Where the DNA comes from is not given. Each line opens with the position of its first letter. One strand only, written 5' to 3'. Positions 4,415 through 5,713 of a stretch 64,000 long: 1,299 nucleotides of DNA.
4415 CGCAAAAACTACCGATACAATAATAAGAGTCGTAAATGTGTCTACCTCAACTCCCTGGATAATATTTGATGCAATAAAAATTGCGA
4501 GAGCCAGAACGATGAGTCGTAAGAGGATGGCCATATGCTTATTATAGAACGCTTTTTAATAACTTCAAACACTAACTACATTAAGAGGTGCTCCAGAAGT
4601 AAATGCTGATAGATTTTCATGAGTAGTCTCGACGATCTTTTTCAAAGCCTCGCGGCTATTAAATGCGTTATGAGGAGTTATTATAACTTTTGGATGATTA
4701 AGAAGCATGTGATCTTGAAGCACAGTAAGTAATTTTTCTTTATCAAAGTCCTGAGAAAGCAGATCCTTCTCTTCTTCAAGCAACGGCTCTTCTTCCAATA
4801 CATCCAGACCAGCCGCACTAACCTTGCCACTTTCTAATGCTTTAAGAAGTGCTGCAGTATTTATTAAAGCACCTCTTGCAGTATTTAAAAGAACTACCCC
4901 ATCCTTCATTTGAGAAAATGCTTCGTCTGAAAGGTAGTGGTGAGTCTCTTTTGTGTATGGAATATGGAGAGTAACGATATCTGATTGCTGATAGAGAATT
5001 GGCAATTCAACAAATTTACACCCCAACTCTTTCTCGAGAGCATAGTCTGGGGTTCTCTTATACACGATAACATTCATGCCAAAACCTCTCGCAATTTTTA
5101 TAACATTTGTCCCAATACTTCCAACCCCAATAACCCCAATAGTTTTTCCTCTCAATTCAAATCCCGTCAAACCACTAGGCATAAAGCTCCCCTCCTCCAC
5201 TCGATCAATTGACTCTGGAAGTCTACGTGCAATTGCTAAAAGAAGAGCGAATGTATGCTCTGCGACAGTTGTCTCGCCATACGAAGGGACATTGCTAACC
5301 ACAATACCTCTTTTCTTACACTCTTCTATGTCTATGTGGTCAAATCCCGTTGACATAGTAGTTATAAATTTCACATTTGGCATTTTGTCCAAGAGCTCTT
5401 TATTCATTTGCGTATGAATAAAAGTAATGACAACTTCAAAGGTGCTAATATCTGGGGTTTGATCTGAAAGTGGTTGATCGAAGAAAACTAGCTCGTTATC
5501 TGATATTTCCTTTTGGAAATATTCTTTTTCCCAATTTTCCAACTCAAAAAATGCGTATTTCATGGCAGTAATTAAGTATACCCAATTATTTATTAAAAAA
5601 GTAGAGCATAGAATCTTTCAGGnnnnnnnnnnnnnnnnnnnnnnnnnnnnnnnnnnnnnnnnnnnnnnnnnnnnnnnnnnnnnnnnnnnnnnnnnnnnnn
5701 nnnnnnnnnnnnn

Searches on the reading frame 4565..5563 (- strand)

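Call 21: search_protein_families(library=ncbifam, proteins=[window:4565-5563:-], max_evalue=0.001)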
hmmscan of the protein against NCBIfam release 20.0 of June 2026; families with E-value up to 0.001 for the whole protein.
window:4565-5563:- (332 aa): 23 families
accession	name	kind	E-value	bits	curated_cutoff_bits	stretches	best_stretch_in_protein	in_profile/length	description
NF009714.1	PRK13243.1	equivalog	6.7e-68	229.5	455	1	40-325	44-316/332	glyoxylate reductase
TIGR01327.1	PGDH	equivalog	1.9e-66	224.9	454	1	38-324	37-303/525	phosphoglycerate dehydrogenase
NF005069.0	PRK06487.1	equivalog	2.8e-62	210.6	448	1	25-331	31-320/320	2-hydroxyacid dehydrogenase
NF000492.1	vanH_gen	exception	5.6e-59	199.7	540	1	32-321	32-310/312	D-lactate dehydrogenase VanH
NF006263.0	PRK08410.1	equivalog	9.3e-56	189.5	389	1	39-323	40-308/311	D-2-hydroxyacid dehydrogenase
NF000371.1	vanH_Agroup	exception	2.9e-51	174.6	700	1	60-321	68-315/322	VanH-A/VanH-Pt family D-lactate dehydrogenase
NF009127.0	PRK12480.1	equivalog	2.8e-49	167.9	579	1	3-314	4-312/330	D-lactate dehydrogenase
NF008759.0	PRK11790.1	equivalog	3.4e-48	164.3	404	1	40-323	53-318/410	phosphoglycerate dehydrogenase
NF006374.0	PRK08605.1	subfamily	5.9e-48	163.6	356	1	60-314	67-314/332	D-lactate dehydrogenase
NF011938.0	PRK15409.1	equivalog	1.5e-47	162.2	492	1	51-264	54-271/324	glyoxylate/hydroxypyruvate reductase GhrB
NF000151.1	vanH-Ac1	exception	2.3e-46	158.7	750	1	60-324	99-350/351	D-lactate dehydrogenase VanH-Ac1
NF005387.0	PRK06932.1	equivalog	5.9e-46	156.9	492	1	33-322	35-310/314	2-hydroxyacid dehydrogenase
NF000112.1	vanH-Amyco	exception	1.2e-45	156.3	625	1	62-317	94-335/348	VanH-AOV family D-lactate dehydrogenase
NF000128.1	vanH-Sc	exception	6.2e-45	153.8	650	1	63-323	86-332/337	D-lactate dehydrogenase VanH-Sc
NF041369.1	Dhydh_Halo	equivalog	3.9e-42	144.5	400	1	34-326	33-299/305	D-2-hydroxyacid dehydrogenase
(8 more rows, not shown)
